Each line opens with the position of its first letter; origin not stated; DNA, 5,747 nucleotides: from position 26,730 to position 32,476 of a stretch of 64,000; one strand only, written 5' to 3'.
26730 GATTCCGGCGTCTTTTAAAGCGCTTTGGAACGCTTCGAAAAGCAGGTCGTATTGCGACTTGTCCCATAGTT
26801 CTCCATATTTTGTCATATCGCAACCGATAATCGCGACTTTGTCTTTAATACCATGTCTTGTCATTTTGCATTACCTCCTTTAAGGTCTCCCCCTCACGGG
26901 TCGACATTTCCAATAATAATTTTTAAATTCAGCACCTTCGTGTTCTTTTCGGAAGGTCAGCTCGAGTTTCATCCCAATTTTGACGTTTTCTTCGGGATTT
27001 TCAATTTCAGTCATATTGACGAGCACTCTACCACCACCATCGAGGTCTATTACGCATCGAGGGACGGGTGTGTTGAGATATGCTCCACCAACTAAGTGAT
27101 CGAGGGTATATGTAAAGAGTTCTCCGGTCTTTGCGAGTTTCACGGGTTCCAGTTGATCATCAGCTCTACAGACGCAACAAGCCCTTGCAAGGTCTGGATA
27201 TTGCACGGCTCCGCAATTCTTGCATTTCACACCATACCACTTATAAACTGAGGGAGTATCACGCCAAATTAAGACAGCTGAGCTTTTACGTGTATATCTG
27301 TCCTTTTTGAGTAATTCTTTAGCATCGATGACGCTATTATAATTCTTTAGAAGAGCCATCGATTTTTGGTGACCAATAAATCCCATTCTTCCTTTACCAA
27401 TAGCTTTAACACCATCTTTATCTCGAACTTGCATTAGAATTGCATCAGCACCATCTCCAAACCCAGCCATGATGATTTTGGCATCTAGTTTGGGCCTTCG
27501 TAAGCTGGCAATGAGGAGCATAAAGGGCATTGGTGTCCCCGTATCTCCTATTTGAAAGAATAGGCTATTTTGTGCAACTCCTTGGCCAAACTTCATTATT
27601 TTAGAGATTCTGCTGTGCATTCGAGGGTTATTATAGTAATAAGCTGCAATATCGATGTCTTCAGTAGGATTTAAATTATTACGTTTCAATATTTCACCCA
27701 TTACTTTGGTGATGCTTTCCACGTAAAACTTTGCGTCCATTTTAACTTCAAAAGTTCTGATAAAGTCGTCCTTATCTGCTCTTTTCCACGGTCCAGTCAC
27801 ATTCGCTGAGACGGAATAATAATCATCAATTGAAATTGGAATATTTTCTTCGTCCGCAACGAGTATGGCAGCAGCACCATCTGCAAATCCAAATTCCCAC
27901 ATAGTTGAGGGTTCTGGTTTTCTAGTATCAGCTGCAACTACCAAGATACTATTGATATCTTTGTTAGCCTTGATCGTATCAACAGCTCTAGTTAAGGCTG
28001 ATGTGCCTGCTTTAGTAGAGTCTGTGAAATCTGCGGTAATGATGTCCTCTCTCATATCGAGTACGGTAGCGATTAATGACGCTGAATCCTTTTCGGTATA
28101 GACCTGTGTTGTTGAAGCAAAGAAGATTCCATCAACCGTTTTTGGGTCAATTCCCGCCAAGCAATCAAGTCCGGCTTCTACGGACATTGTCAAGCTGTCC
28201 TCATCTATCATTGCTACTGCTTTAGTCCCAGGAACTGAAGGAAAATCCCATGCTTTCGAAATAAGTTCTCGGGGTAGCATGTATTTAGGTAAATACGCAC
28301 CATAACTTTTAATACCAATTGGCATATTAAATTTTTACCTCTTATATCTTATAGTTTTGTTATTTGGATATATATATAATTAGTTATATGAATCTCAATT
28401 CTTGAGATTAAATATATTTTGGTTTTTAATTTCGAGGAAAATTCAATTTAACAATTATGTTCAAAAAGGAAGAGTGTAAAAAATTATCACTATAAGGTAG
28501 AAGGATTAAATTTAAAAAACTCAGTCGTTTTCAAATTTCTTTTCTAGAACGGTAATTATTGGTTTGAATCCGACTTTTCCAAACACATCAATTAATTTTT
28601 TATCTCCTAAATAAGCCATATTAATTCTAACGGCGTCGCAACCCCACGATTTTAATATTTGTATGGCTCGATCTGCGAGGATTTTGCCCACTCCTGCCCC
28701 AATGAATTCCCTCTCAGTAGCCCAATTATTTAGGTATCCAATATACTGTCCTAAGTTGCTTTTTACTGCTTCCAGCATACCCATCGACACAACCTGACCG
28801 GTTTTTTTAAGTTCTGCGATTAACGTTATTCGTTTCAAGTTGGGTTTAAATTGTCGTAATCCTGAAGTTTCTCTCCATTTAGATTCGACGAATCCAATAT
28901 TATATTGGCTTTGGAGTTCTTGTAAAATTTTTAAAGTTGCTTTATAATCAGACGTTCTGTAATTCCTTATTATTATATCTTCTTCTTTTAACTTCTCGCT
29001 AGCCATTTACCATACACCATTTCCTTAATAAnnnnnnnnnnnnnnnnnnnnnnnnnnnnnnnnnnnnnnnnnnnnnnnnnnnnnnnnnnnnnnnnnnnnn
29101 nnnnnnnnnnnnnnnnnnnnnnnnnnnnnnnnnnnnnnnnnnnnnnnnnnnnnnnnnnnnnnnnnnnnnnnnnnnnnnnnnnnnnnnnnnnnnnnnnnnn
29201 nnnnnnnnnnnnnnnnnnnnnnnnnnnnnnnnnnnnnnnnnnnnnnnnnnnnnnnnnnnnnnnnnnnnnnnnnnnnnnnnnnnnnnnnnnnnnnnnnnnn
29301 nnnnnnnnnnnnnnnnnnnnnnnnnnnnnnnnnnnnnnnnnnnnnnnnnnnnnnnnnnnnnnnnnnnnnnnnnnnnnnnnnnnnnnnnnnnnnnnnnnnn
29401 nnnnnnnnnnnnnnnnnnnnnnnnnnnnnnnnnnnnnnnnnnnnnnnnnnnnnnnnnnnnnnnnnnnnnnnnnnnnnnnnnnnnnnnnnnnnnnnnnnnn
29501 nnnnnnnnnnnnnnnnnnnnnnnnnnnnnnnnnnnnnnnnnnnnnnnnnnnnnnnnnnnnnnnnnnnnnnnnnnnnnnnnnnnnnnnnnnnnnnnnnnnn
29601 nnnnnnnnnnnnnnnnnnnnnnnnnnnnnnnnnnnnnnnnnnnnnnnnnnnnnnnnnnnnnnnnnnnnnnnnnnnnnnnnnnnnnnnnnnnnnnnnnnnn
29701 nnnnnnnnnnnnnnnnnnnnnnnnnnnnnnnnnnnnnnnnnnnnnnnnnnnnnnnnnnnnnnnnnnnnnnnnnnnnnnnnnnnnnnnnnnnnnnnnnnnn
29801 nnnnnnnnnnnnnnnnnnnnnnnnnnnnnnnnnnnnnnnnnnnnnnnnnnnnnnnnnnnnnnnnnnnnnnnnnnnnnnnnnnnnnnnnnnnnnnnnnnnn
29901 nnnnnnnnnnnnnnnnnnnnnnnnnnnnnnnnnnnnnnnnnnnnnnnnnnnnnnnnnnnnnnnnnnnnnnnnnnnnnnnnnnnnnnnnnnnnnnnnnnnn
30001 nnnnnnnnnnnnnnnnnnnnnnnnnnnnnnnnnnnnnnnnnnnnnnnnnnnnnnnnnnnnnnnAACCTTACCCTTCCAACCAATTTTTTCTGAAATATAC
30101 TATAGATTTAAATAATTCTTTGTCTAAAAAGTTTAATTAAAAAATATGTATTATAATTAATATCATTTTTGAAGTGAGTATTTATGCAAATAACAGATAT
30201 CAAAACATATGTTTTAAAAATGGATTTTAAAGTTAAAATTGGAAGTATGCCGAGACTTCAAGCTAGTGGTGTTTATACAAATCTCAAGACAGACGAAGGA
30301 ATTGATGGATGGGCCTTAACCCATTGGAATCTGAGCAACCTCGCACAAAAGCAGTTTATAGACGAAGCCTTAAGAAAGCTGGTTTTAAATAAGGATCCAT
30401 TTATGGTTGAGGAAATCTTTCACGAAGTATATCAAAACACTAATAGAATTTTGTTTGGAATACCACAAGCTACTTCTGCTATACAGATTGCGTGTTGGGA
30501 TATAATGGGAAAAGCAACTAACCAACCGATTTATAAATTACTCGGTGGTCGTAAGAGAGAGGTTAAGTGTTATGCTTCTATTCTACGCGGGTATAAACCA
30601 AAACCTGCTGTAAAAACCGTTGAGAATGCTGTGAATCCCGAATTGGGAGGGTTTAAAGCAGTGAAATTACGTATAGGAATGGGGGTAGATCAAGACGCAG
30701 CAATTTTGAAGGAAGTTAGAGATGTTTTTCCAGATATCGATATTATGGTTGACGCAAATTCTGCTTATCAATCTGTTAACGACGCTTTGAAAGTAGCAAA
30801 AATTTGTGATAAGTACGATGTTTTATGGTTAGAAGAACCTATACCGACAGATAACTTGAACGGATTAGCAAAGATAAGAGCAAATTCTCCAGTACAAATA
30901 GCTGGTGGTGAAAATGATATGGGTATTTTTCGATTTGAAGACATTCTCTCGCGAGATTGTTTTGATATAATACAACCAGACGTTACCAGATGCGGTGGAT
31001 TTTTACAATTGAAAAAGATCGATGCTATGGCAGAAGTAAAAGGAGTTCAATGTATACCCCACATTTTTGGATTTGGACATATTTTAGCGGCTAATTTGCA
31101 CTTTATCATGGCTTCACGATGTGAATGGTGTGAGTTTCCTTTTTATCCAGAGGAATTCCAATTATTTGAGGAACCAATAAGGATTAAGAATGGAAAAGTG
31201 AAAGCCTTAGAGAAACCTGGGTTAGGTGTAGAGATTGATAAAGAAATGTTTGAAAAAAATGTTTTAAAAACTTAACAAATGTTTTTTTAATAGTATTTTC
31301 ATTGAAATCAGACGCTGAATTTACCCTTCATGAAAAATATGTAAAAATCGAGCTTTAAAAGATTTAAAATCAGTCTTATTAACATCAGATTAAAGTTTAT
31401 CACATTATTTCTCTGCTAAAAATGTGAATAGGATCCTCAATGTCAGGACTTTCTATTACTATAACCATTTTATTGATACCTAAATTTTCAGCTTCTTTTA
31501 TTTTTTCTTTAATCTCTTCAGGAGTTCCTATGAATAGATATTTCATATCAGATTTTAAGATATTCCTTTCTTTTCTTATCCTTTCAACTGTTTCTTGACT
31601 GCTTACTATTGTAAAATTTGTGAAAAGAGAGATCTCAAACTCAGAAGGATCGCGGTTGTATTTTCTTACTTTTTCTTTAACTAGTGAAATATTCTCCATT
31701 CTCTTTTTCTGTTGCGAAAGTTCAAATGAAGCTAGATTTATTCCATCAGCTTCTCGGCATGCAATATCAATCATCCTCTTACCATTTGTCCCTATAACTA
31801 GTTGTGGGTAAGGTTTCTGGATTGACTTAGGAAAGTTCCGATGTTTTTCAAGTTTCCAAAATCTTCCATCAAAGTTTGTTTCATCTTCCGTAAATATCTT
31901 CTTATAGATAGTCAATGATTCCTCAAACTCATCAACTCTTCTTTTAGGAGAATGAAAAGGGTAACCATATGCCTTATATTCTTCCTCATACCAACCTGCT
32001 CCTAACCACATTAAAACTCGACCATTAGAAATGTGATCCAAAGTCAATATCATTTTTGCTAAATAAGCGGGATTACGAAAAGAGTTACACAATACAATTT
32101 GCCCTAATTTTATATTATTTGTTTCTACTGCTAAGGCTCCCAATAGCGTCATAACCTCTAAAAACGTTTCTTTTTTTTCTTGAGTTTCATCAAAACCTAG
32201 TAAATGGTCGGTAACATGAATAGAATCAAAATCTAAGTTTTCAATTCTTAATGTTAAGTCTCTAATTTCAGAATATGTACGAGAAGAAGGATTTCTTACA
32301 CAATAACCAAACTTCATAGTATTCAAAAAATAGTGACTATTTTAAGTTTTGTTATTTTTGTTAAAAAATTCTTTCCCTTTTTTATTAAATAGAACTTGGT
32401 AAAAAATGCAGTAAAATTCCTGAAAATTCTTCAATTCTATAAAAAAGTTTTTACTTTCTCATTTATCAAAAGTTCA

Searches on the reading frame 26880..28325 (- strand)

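Call 11: search_protein_families(library=pfam, proteins=[window:26880-28325:-])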
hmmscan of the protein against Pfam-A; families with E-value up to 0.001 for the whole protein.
window:26880-28325:- (481 aa): 2 families
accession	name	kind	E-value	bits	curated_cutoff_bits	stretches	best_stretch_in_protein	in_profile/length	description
PF01796.24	OB_ChsH2_C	-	2.2e-10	40.8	27.1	1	395-459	2-65/65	ChsH2, C-terminal OB-fold domain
PF08545.16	ACP_syn_III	-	3.4e-06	27.3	24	0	99-160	2-65/80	3-Oxoacyl-[acyl-carrier-protein (ACP)] synthase III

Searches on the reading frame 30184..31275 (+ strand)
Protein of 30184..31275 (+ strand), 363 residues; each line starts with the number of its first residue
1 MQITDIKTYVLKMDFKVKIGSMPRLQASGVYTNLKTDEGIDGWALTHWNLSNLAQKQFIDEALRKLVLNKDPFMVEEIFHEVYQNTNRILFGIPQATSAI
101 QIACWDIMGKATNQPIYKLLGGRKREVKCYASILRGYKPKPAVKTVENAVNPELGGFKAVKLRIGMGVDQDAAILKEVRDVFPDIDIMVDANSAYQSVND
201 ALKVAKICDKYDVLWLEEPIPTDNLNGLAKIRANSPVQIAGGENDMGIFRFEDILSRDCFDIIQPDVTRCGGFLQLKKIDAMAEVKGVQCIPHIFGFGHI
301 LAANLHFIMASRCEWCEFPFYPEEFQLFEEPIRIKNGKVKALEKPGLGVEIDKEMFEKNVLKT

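Call 12: search_protein_families(library=pfam, proteins=[window:30184-31275:+])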
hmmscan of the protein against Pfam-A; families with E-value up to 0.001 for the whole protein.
window:30184-31275:+ (363 aa): 2 families
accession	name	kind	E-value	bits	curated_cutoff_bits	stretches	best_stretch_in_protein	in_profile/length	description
PF13378.12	MR_MLE_C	-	1.8e-57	195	29.4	1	155-354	13-218/219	Enolase C-terminal domain-like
PF02746.21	MR_MLE_N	-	3.3e-14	53.6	22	1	18-121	17-117/117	Mandelate racemase / muconate lactonizing enzyme, N-terminal domain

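Call 74: search_solved_structures(query=window:30184-31275:+, max_evalue=1e-20)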
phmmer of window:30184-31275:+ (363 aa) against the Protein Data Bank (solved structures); distinct sequences matched with E-value up to 1e-20: 86 (the best 60 are shown).
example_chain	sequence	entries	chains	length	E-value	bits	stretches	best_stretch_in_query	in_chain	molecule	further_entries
3sjn_A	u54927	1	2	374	4.1e-49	171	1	54-358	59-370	Mandelate racemase/muconate lactonizing protein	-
4ggb_A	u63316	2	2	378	1.6e-46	162.5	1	1-355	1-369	Putative uncharacterized protein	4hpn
3ozm_A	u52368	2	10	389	6.4e-46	160.5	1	2-355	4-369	Putative mandelate racemase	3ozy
3h12_A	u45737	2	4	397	6.9e-46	160.4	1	2-355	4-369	mandelate racemase | Putative mandelate racemase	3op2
5olc_A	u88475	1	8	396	3.3e-45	158.2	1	36-358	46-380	Galactonate dehydratase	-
3bjs_A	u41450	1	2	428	8.7e-44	153.5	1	17-358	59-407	Mandelate racemase/muconate lactonizing enzyme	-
4e4u_A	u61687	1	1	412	3.8e-37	131.7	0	196-359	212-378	Mandalate racemase/muconate lactonizing enzyme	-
3rcy_A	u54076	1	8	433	4.6e-37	131.4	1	31-357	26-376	Mandelate racemase/muconate lactonizing enzyme-like protein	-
5xd7_A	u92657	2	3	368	7.6e-36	127.4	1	3-354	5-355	3,6-anhydro-alpha-L-galactonate cycloisomerase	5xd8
5xd9_A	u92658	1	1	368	1.7e-35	126.2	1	3-354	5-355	3,6-anhydro-alpha-L-galactonate cycloisomerase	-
4dye_A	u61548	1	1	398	9.5e-35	123.8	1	1-355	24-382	isomerase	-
2oqh_A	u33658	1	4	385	1.3e-34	123.3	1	3-355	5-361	Putative isomerase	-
3t4w_A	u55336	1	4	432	2.4e-34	122.4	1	30-355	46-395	Mandelate racemase/muconate lactonizing enzyme family protein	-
3ssz_A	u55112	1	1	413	1.7e-33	119.6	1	50-353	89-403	Mandelate racemase/muconate lactonizing enzyme, N-terminal domain protein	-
3stp_A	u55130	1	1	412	9.4e-33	117.2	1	49-351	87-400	Galactonate dehydratase, putative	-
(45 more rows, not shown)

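Call 75: search_protein_families(library=ncbifam, proteins=[window:30184-31275:+], max_evalue=0.00001)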
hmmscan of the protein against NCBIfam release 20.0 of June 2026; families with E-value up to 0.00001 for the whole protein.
window:30184-31275:+ (363 aa): 14 families
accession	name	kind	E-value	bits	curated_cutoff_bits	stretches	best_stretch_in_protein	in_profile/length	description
NF040866.1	AraD_Arch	equivalog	4.1e-55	187.3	650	1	54-359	59-369/372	arabinonate dehydratase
NF040790.2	glucon_galact_dh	equivalog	6.7e-44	150.3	750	1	2-360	2-370/390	bifunctional D-gluconate/D-galactonate dehydratase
NF010624.0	PRK14017.1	equivalog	3e-42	145.1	311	1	30-358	16-359/382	galactonate dehydratase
NF047820.1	TalGalacDh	equivalog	1.9e-38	132.4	500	1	30-354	39-359/371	L-talarate/galactarate dehydratase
NF043051.1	ManoateDhtManD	equivalog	3.8e-36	124.8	550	2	173-358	193-382/403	D-mannonate dehydratase ManD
NF011968.0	PRK15440.1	equivalog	5.2e-35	121.1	393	1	59-355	86-387/395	L-rhamnonate dehydratase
NF011654.0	PRK15072.1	subfamily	5.3e-34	117.8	430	2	172-358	193-383/404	D-galactonate dehydratase family protein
NF043002.1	HProlDhtase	equivalog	2.1e-26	92.6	500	1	33-361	37-364/366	cis-3-hydroxy-L-proline dehydratase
TIGR02534.1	mucon_cyclo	subfamily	2.6e-25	89.3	334.95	1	49-356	56-362/368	muconate/chloromuconate family cycloisomerase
NF041118.1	A_G_epim_Thtga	equivalog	2.7e-20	72.8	500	1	19-271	21-269/341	L-Ala-D/L-Glu epimerase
TIGR01928.1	menC_lowGC_arch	equivalog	8e-18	64.5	200.65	1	87-288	82-276/325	o-succinylbenzoate synthase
NF042940.1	racemase_DgcA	equivalog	1.8e-10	40.5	400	1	96-289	84-265/323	N-acetyl-D-Glu racemase DgcA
TIGR03247.1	glucar-dehydr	equivalog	2.5e-10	39.7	828.7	0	297-358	347-404/441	glucarate dehydratase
NF002782.0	PRK02901.1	equivalog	9.8e-06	24.8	288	0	150-255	96-201/328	o-succinylbenzoate synthase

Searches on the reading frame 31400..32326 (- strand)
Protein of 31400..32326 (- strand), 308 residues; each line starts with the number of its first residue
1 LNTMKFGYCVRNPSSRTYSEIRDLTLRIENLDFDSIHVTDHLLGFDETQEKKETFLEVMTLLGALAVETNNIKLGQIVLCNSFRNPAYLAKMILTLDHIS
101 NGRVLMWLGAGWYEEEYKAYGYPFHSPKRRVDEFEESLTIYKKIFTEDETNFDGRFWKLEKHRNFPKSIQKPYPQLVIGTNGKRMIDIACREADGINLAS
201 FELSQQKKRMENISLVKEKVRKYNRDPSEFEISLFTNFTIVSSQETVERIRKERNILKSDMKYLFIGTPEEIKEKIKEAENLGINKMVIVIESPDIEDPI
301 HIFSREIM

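Call 12: search_protein_families(library=pfam, proteins=[window:31400-32326:-])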
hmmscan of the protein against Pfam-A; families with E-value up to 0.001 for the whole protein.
window:31400-32326:- (308 aa): 1 family
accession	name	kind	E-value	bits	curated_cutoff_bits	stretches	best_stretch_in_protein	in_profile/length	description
PF00296.26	Bac_luciferase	-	3.3e-46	158.5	27.9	1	4-250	1-240/314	Luciferase-like monooxygenase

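Call 75: search_protein_families(library=ncbifam, proteins=[window:31400-32326:-], max_evalue=0.00001)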
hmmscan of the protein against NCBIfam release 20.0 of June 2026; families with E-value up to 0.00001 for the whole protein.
window:31400-32326:- (308 aa): 27 families (the best 25 are shown)
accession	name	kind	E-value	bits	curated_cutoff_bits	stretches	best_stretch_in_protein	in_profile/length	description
TIGR03560.1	F420_Rv1855c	subfamily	1.1e-54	185.6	231.4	1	14-233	8-225/227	TIGR03560 family F420-dependent LLM class oxidoreductase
TIGR03621.1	F420_MSMEG_2516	subfamily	3.9e-42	144.4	213.15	1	5-289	2-279/295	TIGR03621 family F420-dependent LLM class oxidoreductase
TIGR03619.1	F420_Rv2161c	subfamily_domain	9.2e-39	133.5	166.9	1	26-289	5-245/247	TIGR03619 family F420-dependent LLM class oxidoreductase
TIGR03856.1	F420_MSMEG_2906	subfamily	2.6e-32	112.3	243.7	1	13-147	10-142/249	LLM class F420-dependent oxidoreductase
TIGR04021.1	LLM_DMSO2_sfnG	equivalog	2.3e-27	96.3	382.95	1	55-233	60-233/350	dimethylsulfone monooxygenase SfnG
TIGR03571.1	lucif_BA3436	subfamily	1.6e-24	86.7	303.9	1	20-227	32-232/304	TIGR03571 family LLM class oxidoreductase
NF002619.0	PRK02271.1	equivalog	2.9e-23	82.7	276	1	17-246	12-221/329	5,10-methylenetetrahydromethanopterin reductase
TIGR03555.1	F420_mer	equivalog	7.2e-23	81.5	348.7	1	56-245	38-219/325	5,10-methylenetetrahydromethanopterin reductase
TIGR03565.1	alk_sulf_monoox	equivalog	2.7e-20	72.7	518.2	1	63-225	60-217/346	FMNH2-dependent alkanesulfonate monooxygenase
NF001939.1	PRK00719.1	subfamily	3.8e-18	65.4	510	1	63-226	60-218/373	alkanesulfonate monooxygenase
TIGR03860.1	FMN_nitrolo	subfamily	7.9e-17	61.2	279.7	1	17-142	27-157/422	NtaA/DmoA family FMN-dependent monooxygenase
TIGR03858.1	LLM_2I7G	subfamily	1.2e-15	57.3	462.25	1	54-237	54-234/337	Atu2307/SP_0267 family LLM class monooxygenase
TIGR03557.1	F420_G6P_family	subfamily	1.5e-15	57.1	210.4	1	25-197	19-186/316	TIGR03557 family F420-dependent LLM class oxidoreductase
TIGR03617.1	F420_MSMEG_2256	subfamily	2.3e-15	56.3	278.15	1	51-249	18-212/318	TIGR03617 family F420-dependent LLM class oxidoreductase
TIGR04024.1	F420_NP1902A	hypoth_equivalog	3.5e-15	55.6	345.4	1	40-214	24-194/330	TIGR04024 family LLM class F420-dependent oxidoreductase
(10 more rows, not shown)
